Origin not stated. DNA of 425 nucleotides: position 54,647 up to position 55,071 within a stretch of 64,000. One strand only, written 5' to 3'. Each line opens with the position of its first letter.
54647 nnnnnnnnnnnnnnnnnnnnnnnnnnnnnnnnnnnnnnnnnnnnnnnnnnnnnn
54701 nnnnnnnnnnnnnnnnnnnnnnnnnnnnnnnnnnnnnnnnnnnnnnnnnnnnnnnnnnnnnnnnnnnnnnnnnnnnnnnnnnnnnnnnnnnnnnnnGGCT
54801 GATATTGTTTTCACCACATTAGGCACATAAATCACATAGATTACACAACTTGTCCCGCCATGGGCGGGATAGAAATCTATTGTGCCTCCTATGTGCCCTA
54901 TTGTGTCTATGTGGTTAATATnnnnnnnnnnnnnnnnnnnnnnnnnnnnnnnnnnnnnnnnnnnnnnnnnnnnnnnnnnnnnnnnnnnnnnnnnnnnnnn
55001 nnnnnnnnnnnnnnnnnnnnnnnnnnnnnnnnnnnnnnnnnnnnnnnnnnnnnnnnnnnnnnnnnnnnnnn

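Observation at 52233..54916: A ~100-nt palindromic intergenic element sits in opposite orientations upstream of two adjacent paralogous genes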

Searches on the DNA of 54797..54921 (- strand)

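Call 38: search_dna_similar(query=window:54797-54921:-, collection=plasmids, mode=distant, max_evalue=0.01, max_rows=30)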
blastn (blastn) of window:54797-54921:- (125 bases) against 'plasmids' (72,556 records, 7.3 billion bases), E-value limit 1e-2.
No match.
